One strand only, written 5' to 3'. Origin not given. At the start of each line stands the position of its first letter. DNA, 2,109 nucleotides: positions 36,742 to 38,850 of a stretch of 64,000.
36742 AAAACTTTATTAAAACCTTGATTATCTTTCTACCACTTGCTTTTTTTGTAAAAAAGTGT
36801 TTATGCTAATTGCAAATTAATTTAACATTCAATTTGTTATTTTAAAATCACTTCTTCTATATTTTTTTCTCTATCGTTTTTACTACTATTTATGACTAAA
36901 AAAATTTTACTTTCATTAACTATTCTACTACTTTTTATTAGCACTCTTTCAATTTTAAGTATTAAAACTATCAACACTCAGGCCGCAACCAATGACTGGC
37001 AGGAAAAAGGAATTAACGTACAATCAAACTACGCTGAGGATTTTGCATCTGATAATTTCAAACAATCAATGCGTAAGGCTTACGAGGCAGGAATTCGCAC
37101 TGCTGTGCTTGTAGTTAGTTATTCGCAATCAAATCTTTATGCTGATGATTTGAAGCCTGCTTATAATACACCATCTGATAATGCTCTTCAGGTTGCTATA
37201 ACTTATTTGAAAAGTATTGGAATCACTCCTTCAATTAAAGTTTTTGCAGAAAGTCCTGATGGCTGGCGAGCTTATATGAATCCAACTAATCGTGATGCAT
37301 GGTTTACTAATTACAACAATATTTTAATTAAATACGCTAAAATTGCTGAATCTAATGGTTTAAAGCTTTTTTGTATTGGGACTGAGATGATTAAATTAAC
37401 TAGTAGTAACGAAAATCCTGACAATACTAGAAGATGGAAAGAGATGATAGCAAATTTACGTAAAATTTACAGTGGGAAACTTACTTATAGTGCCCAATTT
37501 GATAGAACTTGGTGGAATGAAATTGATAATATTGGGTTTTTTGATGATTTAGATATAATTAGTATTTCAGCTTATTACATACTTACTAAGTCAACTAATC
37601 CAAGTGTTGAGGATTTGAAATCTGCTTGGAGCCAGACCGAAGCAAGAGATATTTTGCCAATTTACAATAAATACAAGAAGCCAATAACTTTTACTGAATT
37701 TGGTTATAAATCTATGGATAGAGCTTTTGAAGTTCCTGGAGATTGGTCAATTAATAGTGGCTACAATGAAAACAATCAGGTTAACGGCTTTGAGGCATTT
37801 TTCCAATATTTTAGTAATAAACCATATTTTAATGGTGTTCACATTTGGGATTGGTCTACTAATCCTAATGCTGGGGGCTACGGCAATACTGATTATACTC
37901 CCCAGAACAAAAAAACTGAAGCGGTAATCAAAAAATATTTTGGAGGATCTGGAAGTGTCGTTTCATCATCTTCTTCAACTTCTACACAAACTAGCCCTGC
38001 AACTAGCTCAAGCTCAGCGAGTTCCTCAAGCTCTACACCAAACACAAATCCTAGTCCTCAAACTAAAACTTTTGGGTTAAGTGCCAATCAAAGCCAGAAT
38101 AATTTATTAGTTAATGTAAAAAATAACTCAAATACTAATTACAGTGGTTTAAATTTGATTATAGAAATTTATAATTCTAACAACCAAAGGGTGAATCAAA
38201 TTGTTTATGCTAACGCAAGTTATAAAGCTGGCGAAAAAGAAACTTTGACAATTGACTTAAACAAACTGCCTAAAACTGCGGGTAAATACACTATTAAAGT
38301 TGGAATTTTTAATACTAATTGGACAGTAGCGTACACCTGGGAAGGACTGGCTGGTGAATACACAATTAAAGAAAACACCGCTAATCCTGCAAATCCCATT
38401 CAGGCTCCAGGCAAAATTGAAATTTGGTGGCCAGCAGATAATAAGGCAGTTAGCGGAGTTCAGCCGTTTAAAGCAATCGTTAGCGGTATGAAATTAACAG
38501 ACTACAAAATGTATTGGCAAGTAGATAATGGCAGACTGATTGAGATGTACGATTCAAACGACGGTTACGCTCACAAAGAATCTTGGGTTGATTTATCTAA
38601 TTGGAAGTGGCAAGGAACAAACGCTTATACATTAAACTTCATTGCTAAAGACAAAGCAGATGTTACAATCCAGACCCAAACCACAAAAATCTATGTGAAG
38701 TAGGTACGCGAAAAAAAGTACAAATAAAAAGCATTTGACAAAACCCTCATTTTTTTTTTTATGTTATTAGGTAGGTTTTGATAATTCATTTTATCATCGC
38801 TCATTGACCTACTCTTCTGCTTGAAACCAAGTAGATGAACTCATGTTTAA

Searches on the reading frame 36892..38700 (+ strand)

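Call 24: search_protein_families(library=pfam, max_evalue=0.001, proteins=[window:36892-38700:+])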
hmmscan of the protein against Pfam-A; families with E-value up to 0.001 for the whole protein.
window:36892-38700:+ (603 aa): 2 families
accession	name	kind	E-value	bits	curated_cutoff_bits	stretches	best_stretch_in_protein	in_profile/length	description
PF22612.2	GH113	-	2.9e-46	158.6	27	1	49-337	10-286/289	Glycoside Hydrolase Family 113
PF13547.12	GTA_TIM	-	1.5e-05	24.9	27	0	140-205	2-73/299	GTA TIM-barrel-like domain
